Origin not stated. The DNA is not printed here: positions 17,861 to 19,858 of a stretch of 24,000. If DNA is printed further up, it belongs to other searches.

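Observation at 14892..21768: Seven-gene envelope operon combining three isoprenoid-hydratase-like families with two hydrophobic-compound OM barrels: candidate undescribed terpenoid/isoprenoid hydration-uptake system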

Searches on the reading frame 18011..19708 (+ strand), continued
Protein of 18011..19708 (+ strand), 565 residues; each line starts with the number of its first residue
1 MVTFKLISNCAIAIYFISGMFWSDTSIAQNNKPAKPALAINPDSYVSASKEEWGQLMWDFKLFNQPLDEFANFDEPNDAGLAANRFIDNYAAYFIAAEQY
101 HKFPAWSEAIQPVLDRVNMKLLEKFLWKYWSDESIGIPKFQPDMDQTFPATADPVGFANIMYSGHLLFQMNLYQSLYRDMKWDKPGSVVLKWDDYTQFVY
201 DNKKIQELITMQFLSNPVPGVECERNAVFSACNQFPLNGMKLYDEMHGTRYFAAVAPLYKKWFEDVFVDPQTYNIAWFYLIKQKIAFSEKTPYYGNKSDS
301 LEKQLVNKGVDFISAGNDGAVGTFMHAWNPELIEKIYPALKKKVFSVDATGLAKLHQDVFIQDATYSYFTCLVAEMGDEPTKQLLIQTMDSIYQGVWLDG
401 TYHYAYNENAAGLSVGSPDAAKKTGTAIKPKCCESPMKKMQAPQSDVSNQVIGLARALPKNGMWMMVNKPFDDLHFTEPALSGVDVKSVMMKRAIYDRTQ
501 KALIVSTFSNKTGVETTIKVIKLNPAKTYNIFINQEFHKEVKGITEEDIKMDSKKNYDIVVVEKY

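Call 17: find_encoding_contigs(protein=P0081, flank=10000, max_places=2)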
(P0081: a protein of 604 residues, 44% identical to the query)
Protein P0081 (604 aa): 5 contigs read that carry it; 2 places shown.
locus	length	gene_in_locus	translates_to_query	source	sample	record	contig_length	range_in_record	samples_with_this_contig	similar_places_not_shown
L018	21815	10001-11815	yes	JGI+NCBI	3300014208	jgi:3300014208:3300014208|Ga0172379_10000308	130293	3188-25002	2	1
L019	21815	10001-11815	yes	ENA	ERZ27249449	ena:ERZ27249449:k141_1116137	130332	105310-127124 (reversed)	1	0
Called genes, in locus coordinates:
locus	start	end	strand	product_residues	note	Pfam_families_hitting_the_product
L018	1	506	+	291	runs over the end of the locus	PF00561:Abhydrolase_1 (faint), PF12697:Abhydrolase_6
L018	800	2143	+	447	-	PF00909:Ammonium_transp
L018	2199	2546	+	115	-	PF00543:P-II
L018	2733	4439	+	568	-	PF00149:Metallophos (faint)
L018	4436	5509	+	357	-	PF00328:His_Phos_2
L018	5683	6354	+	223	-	PF00520:Ion_trans (weak), PF07885:Ion_trans_2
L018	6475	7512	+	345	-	PF17761:DUF1016_N, PF06250:YhcG_C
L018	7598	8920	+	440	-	PF06580:His_kinase, PF02518:HATPase_c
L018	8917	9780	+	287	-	PF00072:Response_reg, PF04397:LytTR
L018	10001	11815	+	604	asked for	PF18566:Ldi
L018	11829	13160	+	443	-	-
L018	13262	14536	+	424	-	PF00149:Metallophos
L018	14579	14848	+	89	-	-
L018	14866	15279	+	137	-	-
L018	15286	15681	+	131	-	-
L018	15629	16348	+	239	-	-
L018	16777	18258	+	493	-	PF01425:Amidase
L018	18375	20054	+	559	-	PF04199:Cyclase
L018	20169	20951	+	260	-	PF00378:ECH_1, PF16113:ECH_2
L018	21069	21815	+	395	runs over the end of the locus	PF02515:CoA_transf_3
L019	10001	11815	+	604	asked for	PF18566:Ldi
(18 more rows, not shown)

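Call 28: search_protein_families(library=pfam, proteins=[L002:11689-12510:+, L002:12507-13670:+, L002:13667-14878:+, L002:14912-15850:+, L002:15881-16747:+, L002:16764-17537:+, L001:8400-9071:+, L003:17860-18852:+, L013:8537-9298:+, L005:11167-11676:+], max_evalue=0.01)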
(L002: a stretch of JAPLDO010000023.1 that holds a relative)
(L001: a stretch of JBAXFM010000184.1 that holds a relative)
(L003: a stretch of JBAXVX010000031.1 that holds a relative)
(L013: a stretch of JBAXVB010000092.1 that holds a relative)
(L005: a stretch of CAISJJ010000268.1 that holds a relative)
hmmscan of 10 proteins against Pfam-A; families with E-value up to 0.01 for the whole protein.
L002:11689-12510:+ (273 aa): 2 families
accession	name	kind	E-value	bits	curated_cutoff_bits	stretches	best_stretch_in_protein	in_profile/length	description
PF01869.26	BcrAD_BadFG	-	6e-57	193.7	31.5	1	5-254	2-271/271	BadF/BadG/BcrA/BcrD ATPase family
PF22521.2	HypF_C_2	-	0.007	16.6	27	0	172-232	155-218/241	Carbamoyltransferase, Kae1-like Domain, second subdomain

L002:12507-13670:+ (387 aa): 1 family
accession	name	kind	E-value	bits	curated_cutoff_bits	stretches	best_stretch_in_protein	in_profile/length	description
PF06050.19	HGD-D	-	3.9e-75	254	28.4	1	40-382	1-342/342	2-hydroxyglutaryl-CoA dehydratase, D-component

L002:13667-14878:+ (403 aa): 1 family
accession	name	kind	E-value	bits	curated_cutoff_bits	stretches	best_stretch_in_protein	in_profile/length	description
PF06050.19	HGD-D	-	4.9e-42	145.2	28.4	1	41-398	7-340/342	2-hydroxyglutaryl-CoA dehydratase, D-component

L002:14912-15850:+ (312 aa): 1 family
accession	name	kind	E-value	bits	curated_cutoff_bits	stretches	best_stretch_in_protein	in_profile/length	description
PF13593.11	SBF_like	-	8.2e-05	22.5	25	1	56-267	67-282/313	SBF-like CPA transporter family (DUF4137)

L002:15881-16747:+ (288 aa): 1 family
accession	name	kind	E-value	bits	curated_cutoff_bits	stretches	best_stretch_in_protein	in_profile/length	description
PF03598.20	CdhC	-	8.7e-17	61.9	24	1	131-225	57-153/155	CO dehydrogenase/acetyl-CoA synthase complex beta subunit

L002:16764-17537:+ (257 aa): 5 families
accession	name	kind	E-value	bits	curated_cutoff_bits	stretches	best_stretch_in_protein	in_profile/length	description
PF13614.12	AAA_31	-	4.8e-10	40.1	27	1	22-190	9-166/177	AAA domain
PF01656.29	CbiA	-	7.8e-10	39.2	25.4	1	20-233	4-124/125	CobQ/CobB/MinD/ParA nucleotide binding domain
PF02374.21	ArsA_ATPase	-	2.1e-06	27.6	24.3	1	17-70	3-55/305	Anion-transporting ATPase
PF10609.15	ParA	-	0.0037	17.2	27.1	1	17-59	6-47/246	NUBPL iron-transfer P-loop NTPase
PF07693.20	KAP_NTPase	-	0.0075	16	20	0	7-154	13-83/293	KAP family P-loop domain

L001:8400-9071:+ (223 aa): 1 family
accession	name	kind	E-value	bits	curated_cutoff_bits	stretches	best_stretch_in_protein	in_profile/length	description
PF11139.14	SfLAP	-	1.3e-16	61.2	35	1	9-215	2-211/213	Sap, sulfolipid-1-addressing protein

L003:17860-18852:+ (330 aa): 2 families
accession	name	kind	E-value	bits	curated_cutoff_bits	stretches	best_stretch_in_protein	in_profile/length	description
PF12710.13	HAD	-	2.8e-10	41.4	27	1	63-263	1-189/189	haloacid dehalogenase-like hydrolase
PF00702.32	Hydrolase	-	0.0034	18.2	26.4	1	63-263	4-188/191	haloacid dehalogenase-like hydrolase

L013:8537-9298:+ (253 aa): 0 families

L005:11167-11676:+ (169 aa): 0 families

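Call 34: find_encoding_contigs(protein=P0065, flank=10000, max_places=1)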
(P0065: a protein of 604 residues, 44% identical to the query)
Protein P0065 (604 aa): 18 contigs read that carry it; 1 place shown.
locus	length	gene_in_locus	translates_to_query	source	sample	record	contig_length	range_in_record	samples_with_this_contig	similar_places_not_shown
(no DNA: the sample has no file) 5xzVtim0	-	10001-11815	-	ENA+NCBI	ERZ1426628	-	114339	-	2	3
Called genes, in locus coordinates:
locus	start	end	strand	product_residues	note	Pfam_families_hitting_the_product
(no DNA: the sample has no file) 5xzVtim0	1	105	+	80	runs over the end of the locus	-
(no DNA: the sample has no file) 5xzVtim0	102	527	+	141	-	PF01850:PIN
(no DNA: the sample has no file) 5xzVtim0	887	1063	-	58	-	PF00486:Trans_reg_C (weak)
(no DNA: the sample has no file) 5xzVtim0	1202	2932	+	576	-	PF07696:7TMR-DISMED2, PF07695:7TMR-DISM_7TM, PF00512:HisKA, PF02518:HATPase_c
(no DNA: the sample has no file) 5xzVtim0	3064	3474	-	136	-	PF01850:PIN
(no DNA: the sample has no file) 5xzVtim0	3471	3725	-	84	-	PF04014:MazE_antitoxin (weak)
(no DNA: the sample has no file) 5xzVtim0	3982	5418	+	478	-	PF00072:Response_reg, PF00158:Sigma54_activat, PF01078:Mg_chelatase (faint), PF14532:Sigma54_activ_2, PF07728:AAA_5, PF25601:AAA_lid_14, PF02954:HTH_8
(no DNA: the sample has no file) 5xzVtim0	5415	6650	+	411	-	PF00989:PAS (faint), PF08447:PAS_3 (faint), PF02518:HATPase_c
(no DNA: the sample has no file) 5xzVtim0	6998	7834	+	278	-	PF13557:Phenol_MetA_deg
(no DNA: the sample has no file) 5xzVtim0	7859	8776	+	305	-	PF04240:Caroten_synth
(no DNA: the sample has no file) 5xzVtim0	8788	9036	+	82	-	-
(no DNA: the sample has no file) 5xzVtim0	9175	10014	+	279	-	PF01869:BcrAD_BadFG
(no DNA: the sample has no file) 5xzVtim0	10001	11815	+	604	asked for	PF18566:Ldi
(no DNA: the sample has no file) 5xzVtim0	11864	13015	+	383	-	PF06050:HGD-D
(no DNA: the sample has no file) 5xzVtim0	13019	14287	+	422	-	PF06050:HGD-D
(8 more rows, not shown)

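Call 35: find_encoding_contigs(protein=P0082, flank=10000, max_places=1)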
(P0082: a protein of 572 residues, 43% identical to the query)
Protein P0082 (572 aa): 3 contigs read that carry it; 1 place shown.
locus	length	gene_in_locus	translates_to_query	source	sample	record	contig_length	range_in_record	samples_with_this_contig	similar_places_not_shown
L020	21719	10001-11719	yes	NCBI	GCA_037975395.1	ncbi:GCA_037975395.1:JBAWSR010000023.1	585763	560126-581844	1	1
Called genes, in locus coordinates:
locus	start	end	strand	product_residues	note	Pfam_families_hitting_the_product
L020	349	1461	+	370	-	PF00392:GntR, PF13377:Peripla_BP_3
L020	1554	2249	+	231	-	-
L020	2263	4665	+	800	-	PF16126:DUF4838, PF06452:CBM9_1 (weak)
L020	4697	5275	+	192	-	-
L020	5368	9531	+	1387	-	-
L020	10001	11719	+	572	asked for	PF18566:Ldi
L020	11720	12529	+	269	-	PF03629:SASA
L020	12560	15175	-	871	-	PF02838:Glyco_hydro_20b (faint), PF07555:NAGidase, PF06452:CBM9_1 (faint)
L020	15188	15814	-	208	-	-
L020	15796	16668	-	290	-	PF01261:AP_endonuc_2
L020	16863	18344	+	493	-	PF00392:GntR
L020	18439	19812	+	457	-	PF00392:GntR, PF01547:SBP_bac_1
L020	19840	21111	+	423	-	-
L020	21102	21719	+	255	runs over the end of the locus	-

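Call 36: find_encoding_contigs(protein=P0077, flank=10000, max_places=1)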
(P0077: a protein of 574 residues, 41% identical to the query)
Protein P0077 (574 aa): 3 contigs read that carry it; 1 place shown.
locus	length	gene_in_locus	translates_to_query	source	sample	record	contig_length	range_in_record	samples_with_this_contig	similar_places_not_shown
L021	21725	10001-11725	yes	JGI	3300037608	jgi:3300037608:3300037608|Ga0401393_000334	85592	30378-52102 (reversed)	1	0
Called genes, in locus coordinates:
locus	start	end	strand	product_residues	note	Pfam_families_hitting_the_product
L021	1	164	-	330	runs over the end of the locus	PF00375:SDF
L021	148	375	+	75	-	-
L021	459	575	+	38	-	-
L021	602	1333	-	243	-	-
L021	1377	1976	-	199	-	-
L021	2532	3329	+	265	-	PF01869:BcrAD_BadFG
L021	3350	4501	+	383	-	PF06050:HGD-D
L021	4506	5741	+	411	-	PF06050:HGD-D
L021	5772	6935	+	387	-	PF06050:HGD-D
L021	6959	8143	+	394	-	PF06050:HGD-D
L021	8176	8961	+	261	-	PF03598:CdhC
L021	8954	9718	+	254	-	PF01656:CbiA, PF10609:ParA (faint), PF13614:AAA_31 (weak)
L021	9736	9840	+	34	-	-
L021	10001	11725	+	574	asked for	PF18566:Ldi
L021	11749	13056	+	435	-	-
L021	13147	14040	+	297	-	PF01758:SBF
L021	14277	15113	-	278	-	PF00175:NAD_binding_1, PF10418:DHODB_Fe-S_bind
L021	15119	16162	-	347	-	PF13534:Fer4_17 (faint), PF00037:Fer4 (faint), PF13183:Fer4_8 (weak), PF13237:Fer4_10 (faint), PF17179:Fer4_22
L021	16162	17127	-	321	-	PF04432:FrhB_FdhB_C (weak), PF12838:Fer4_7 (faint), PF00037:Fer4 (faint), PF12797:Fer4_2 (faint), PF13237:Fer4_10 (faint), PF13183:Fer4_8, PF13187:Fer4_9 (weak), PF13534:Fer4_17 (weak)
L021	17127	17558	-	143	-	PF02662:FlpD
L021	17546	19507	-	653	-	PF00890:FAD_binding_2, PF01266:DAO (weak), PF07992:Pyr_redox_2 (weak), PF12831:FAD_oxidored, PF13450:NAD_binding_8 (weak), PF00037:Fer4 (weak), PF12838:Fer4_7 (weak), PF12838:Fer4_7, +13 more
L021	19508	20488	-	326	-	PF02754:CCG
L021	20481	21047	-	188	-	PF13237:Fer4_10 (faint), PF13183:Fer4_8, PF13187:Fer4_9, PF13534:Fer4_17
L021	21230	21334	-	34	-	-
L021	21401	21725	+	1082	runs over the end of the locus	PF25596:CPSase_L_D1, PF02222:ATP-grasp, PF02786:CPSase_L_D2, PF02787:CPSase_L_D3, PF25596:CPSase_L_D1, PF02222:ATP-grasp, PF02786:CPSase_L_D2, PF02142:MGS, +6 more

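Call 38: search_solved_structures(query=A2, max_evalue=0.01, show_alignments=1)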
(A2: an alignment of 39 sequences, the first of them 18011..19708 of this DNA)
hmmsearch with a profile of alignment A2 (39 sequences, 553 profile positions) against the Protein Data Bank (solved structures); distinct sequences matched with E-value up to 0.01: 8.
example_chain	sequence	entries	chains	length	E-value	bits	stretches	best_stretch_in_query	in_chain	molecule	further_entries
5hlr_A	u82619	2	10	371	4.1e-34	121.4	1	77-398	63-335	Linalool dehydratase/isomerase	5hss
5g1u_A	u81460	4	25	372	4.2e-34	121.4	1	77-398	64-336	LINALOOL DEHYDRATASE/ISOMERASE | LINALOOL DEHYDRATASE ISOMERASE | Linalool dehydratase-isomerase protein LDI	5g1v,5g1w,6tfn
7ad2_A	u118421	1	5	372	5.1e-34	121.1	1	77-398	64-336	Linalool dehydratase/isomerase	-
5i3t_A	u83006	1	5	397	5.8e-34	120.9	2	77-273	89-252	Linalool dehydratase/isomerase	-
6thm_A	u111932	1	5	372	1.8e-32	116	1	77-398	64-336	Linalool dehydratase-isomerase protein LDI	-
6tfr_A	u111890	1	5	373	3.6e-32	115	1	77-398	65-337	Linalool dehydratase-isomerase protein LDI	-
6tft_A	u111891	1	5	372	3.6e-32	115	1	77-398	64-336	Linalool dehydratase-isomerase protein LDI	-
6t9h_A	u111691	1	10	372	4e-32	114.8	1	77-398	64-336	Linalool dehydratase-isomerase protein LDI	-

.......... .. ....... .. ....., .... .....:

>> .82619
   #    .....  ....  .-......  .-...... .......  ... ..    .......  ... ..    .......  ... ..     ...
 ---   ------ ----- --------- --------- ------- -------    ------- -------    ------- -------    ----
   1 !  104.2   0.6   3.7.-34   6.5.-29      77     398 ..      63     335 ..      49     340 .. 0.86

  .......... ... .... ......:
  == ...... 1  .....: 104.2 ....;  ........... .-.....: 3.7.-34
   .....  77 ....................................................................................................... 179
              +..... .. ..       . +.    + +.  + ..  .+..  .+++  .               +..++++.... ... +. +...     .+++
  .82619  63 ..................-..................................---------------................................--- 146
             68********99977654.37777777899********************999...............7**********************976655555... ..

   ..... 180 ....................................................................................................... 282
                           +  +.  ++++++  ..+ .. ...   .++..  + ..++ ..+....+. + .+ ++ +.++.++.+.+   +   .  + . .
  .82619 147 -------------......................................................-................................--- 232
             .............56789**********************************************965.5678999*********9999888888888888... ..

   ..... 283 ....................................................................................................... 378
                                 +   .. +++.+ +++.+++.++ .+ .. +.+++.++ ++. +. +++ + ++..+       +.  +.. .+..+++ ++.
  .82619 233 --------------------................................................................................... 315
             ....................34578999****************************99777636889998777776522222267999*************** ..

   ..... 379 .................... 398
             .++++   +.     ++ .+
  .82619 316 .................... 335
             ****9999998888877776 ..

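Call 72: predict_structure(alignment_id=A2)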
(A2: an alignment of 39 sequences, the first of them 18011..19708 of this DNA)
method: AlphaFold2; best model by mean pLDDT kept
length: 565 residues; sequences in the alignment: 39
mean_pLDDT: 88.4   pTM: 0.88
mean pLDDT of the five models: 88.4, 88.2, 87.0, 87.0, 86.9
residues with pLDDT >= 90: 408; 70-90: 80; 50-70: 36; < 50: 41
segments of 3 or more residues with pLDDT < 50: 21-30, 411-431, 434-441
pLDDT, mean of each block of 10 residues (from residue 1): 56 59 46 83 97 97 93 68 78 98 98 97 89 88 90 89 96 98 98 96 98 95 95 97 98 98 97 96 95 93 88 92 98 98 95 87 87 98 95 88 77 44 42 48 76 97 98 97 95 98 96 89 98 97 98 96 91
secondary structure, 60 per line:
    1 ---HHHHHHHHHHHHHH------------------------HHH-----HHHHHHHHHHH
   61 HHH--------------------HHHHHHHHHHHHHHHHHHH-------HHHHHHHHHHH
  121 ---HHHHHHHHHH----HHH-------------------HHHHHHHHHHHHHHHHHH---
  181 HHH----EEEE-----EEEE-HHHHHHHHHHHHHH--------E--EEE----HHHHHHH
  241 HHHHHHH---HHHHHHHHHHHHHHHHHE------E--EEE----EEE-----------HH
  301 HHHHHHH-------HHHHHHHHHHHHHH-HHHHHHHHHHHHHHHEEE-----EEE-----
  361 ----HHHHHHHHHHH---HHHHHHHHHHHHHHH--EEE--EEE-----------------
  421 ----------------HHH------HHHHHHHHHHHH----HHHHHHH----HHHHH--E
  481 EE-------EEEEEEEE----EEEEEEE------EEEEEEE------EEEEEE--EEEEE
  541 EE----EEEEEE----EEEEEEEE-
elements in order: H4-17 H50-63 H84-102 H110-120 H124-133 H160-177 E188-191 E197-200 H202-215 E227-229 H234-247 H251-267 E278-280 E285-287 H299-307 H315-328 H330-344 E345-347 E353-355 H365-375 H379-393 E396-398 E401-403 H446-457 H462-468 H473-477 E480-482 E490-497 E502-508 E515-521 E528-533 E536-542 E547-552 E557-564
